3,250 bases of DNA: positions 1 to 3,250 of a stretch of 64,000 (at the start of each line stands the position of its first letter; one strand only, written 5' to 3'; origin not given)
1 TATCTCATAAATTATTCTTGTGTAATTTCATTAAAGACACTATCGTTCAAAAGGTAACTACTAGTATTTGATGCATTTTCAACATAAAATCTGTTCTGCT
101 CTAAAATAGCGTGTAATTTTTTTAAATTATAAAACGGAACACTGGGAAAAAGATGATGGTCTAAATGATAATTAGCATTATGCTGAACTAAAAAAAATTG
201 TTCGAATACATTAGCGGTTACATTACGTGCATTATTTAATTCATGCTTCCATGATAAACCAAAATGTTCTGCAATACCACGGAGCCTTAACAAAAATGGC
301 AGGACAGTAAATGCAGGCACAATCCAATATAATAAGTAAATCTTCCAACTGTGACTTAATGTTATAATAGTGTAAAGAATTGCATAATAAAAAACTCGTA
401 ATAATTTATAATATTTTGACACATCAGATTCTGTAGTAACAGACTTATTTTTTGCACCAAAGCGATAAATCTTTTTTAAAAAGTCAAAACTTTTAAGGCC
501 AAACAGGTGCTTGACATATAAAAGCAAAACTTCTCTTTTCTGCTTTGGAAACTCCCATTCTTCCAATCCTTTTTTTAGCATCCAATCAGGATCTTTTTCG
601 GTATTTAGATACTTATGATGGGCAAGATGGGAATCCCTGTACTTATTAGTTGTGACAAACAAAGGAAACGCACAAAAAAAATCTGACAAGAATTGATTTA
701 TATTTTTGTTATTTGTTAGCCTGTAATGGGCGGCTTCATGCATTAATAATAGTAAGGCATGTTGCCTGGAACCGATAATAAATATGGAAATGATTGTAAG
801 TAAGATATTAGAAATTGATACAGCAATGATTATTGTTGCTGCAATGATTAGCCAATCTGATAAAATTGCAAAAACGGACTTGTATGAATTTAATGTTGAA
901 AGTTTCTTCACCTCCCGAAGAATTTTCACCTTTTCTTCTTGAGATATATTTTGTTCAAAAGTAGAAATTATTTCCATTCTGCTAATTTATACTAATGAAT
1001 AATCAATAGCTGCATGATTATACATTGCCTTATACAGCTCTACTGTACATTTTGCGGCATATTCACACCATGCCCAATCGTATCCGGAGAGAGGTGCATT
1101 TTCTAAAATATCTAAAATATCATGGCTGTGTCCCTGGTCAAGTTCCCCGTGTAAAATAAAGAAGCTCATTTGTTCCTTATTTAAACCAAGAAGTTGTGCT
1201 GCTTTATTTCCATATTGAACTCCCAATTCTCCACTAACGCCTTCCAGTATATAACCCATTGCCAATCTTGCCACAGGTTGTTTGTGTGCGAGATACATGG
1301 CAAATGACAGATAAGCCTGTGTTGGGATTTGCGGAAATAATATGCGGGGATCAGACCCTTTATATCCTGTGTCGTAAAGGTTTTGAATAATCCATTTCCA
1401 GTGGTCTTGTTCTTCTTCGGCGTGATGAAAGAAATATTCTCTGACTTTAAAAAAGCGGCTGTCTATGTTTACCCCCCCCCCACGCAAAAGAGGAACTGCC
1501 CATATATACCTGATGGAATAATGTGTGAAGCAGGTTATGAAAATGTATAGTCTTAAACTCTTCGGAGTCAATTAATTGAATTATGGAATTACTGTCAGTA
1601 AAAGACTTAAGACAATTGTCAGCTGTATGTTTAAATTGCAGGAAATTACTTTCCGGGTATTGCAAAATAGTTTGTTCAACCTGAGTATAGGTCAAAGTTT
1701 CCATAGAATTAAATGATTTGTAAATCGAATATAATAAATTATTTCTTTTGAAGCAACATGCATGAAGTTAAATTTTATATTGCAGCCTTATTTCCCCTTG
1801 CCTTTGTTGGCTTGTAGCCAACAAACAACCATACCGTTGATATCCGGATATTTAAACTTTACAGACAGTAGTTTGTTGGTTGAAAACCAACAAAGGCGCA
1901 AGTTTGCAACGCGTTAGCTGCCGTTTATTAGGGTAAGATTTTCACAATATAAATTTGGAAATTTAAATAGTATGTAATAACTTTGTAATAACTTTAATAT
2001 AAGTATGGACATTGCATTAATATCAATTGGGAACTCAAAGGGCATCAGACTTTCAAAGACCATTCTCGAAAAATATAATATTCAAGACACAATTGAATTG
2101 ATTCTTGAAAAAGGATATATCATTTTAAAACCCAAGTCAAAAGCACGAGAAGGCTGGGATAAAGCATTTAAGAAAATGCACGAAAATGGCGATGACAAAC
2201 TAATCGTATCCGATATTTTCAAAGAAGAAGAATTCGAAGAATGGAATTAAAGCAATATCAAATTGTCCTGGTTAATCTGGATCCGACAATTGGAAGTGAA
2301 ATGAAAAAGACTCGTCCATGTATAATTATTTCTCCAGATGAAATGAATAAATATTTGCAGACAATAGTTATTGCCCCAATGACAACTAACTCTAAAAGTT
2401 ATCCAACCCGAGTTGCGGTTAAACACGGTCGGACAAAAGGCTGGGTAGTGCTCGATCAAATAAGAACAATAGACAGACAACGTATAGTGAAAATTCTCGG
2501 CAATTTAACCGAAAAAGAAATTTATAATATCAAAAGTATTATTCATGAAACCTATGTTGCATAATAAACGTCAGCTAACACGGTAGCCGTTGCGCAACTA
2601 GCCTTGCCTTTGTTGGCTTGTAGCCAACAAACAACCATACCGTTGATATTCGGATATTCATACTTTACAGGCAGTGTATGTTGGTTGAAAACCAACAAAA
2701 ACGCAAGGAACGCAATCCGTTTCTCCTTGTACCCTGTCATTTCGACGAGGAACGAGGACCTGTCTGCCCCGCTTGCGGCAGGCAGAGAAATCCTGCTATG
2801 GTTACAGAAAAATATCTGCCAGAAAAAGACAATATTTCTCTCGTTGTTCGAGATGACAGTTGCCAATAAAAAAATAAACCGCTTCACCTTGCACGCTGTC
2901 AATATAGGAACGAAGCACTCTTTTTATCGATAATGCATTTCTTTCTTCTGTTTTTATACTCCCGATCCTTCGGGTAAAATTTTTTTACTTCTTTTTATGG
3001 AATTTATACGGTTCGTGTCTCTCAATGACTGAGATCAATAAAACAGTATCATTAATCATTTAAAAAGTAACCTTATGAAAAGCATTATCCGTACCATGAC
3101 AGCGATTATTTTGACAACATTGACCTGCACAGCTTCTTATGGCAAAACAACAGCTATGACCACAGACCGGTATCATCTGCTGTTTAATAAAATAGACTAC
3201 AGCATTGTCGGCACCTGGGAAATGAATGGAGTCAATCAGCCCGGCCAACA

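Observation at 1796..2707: MazEF-type toxin-antitoxin cassette bracketed by 107-bp hairpin-rich direct repeats with inverted ends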

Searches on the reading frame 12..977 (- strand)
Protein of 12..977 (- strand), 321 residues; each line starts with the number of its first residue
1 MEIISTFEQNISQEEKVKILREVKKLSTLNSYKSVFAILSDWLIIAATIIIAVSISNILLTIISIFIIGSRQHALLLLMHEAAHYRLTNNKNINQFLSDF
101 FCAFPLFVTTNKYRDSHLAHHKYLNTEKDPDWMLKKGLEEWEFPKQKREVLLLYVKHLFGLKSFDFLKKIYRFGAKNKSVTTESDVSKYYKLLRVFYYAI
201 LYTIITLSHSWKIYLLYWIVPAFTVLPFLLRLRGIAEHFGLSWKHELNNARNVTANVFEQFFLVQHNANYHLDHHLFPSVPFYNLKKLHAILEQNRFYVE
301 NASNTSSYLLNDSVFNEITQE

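Call 6: search_protein_families(library=pfam, proteins=[window:12-977:-], max_evalue=0.01)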
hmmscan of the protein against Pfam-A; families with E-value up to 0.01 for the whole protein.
window:12-977:- (321 aa): 1 family
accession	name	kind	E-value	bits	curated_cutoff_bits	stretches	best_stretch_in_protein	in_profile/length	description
PF00487.30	FA_desaturase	-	1.1e-39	137.2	29.7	1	59-294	4-240/253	Fatty acid desaturase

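Call 12: find_encoding_contigs(protein=window:12-977:-, flank=10000, max_places=6)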
Protein window:12-977:- (321 aa): no gene with exactly this product is on record in the collection.

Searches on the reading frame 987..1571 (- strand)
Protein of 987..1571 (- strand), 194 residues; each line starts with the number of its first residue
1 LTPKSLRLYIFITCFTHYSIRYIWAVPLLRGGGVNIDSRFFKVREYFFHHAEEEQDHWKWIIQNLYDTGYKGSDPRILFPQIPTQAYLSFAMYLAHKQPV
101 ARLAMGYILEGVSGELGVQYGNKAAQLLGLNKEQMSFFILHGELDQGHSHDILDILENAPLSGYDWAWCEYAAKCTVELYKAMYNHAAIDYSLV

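Call 6: search_protein_families(library=pfam, proteins=[window:987-1571:-], max_evalue=0.01)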
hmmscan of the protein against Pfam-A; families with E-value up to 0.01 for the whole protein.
window:987-1571:- (194 aa): 1 family
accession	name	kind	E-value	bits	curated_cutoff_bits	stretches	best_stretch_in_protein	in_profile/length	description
PF14518.11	Haem_oxygenas_2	-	4.6e-09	36.8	28.9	1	53-160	46-155/177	Iron-containing redox enzyme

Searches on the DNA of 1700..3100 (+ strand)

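Call 74: search_rna_families(source=window, start=1700, end=3100, threshold=evalue, max_evalue=1)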
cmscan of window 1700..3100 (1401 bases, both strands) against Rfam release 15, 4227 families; matches with E-value up to 1: 1.
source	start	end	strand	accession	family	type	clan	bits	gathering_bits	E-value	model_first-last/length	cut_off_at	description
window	1804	1893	-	RF03596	mir-5880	Gene; miRNA;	-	20.3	97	0.51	1-79/79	no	mir-5880 microRNA precursor family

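Call 86: search_dna_similar(query=window:1790-2730:+, collection=plasmids, mode=distant, max_rows=12)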
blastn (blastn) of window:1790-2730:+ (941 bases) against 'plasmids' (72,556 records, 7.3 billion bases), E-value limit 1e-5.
Records with a match: 15; places in all: 17; records where one place covers at least 80% of the query: 0.
Best place of each record, by identity: 60-80% 15.
By first word of the organism name: Leptospira 13; Chryseobacterium 1; Elizabethkingia 1.
By predicted mobility (MOB-suite, as given by PLSDB): non-mobilizable 15.
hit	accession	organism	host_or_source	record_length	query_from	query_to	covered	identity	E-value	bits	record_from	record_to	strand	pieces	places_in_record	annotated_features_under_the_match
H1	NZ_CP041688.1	Chryseobacterium sp. SNU WT5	Rainbow trout,Whole genome ...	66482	150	789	68%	73.0%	3e-95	357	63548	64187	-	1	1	type II toxin-antitoxin system PemK/MazF family toxin | AbrB/MazE/SpoVT family DNA-binding domain-containing protein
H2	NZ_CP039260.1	Leptospira interrogans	Homo sapiens,blood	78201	485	626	15%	70.6%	9e-7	63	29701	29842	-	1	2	type II toxin-antitoxin system PemK/MazF family toxin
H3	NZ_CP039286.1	Leptospira interrogans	Homo sapiens,blood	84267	485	626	15%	70.6%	9e-7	63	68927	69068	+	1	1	type II toxin-antitoxin system PemK/MazF family toxin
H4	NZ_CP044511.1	Leptospira interrogans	Canicola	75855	485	626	15%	70.6%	9e-7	63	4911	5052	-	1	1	type II toxin-antitoxin system PemK/MazF family toxin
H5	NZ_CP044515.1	Leptospira interrogans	Homo sapiens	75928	485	626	15%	70.6%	9e-7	63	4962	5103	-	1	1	type II toxin-antitoxin system PemK/MazF family toxin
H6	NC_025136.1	Leptospira interrogans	-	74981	485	626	15%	70.6%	9e-7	63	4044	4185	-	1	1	type II toxin-antitoxin system PemK/MazF family toxin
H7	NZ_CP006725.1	Leptospira interrogans serovar Linhai str. 56609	-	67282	485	626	15%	70.6%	9e-7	63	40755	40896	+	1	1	type II toxin-antitoxin system PemK/MazF family toxin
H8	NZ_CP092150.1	Leptospira interrogans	Homo sapiens,blood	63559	485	626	15%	70.6%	9e-7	63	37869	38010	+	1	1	type II toxin-antitoxin system PemK/MazF family toxin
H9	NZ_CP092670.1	Leptospira interrogans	Homo sapiens,blood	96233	485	626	15%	70.6%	9e-7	63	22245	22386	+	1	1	type II toxin-antitoxin system PemK/MazF family toxin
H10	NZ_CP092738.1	Leptospira interrogans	Homo sapiens,blood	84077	485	626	15%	70.6%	9e-7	63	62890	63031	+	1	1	type II toxin-antitoxin system PemK/MazF family toxin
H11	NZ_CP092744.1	Leptospira interrogans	Homo sapiens,blood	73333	485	626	15%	70.6%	9e-7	63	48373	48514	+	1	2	type II toxin-antitoxin system PemK/MazF family toxin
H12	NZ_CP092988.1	Leptospira interrogans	Homo sapiens,blood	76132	485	626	15%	70.6%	9e-7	63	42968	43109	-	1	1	type II toxin-antitoxin system PemK/MazF family toxin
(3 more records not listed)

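Call 87: get_annotated_region(hit=H1, flank=3000)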
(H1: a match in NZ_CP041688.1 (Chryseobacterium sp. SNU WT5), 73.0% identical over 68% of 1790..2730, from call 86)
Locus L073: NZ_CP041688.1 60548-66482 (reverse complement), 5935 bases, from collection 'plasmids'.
description: Chryseobacterium sp. SNU WT5 plasmid unnamed1, complete sequence
organism: Chryseobacterium sp. SNU WT5 (NCBI taxid 2594269)
taxonomy: Bacteria; Bacteroidota; Flavobacteriia; Flavobacteriales; Weeksellaceae; Chryseobacterium; Chryseobacterium sp. SNU WT5
host: -; source: Rainbow trout,Whole genome sequence,kidney; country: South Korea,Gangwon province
typing (MOB-suite, as given by PLSDB): non-mobilizable
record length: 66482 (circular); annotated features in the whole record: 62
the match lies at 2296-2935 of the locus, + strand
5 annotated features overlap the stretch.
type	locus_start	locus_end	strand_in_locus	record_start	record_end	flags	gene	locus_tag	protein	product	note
CDS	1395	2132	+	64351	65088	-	-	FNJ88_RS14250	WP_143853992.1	sulfite exporter TauE/SafE family protein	GO:0006810 - transport [Evidence IEA]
CDS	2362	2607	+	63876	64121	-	-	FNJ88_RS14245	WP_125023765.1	AbrB/MazE/SpoVT family DNA-binding domain-containing protein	-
CDS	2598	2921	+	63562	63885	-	-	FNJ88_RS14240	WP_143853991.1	type II toxin-antitoxin system PemK/MazF family toxin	-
CDS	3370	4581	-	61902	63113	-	-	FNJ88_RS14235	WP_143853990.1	GIY-YIG nuclease family protein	-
CDS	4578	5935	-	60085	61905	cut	-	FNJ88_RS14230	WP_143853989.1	type IV secretion system DNA-binding domain-containing protein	-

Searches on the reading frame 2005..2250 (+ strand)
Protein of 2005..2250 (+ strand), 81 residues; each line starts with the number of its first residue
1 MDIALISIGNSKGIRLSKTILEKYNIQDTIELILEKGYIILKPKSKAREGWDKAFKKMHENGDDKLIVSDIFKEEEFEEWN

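Call 6: search_protein_families(library=pfam, proteins=[window:2005-2250:+], max_evalue=0.01)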
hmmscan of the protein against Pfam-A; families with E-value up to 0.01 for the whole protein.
window:2005-2250:+ (81 aa): 0 families

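Call 35: search_protein_families(library=ncbifam, proteins=[window:2005-2250:+], max_evalue=0.01)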
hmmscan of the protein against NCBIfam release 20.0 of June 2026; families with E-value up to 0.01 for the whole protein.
window:2005-2250:+ (81 aa): 2 families
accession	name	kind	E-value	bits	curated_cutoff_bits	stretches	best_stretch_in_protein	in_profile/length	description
TIGR02609.1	doc_partner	hypoth_equivalog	0.00024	21.4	55.9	1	7-61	5-60/74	putative addiction module antidote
NF050057.1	e_dPHAmcl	equivalog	0.0022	17.3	270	1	17-74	66-126/252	extracellular medium-chain-length polyhydroxyalkanoate depolymerase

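Call 73: search_protein_families(library=pfam, proteins=[window:2005-2250:+], max_evalue=10)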
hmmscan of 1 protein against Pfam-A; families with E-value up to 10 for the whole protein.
window:2005-2250:+ (81 aa): 1 family
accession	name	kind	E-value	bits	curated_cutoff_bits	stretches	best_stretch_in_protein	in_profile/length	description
PF04014.23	MazE_antitoxin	-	0.027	14.9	24.7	1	8-47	4-46/48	Antidote-toxin recognition MazE, bacterial antitoxin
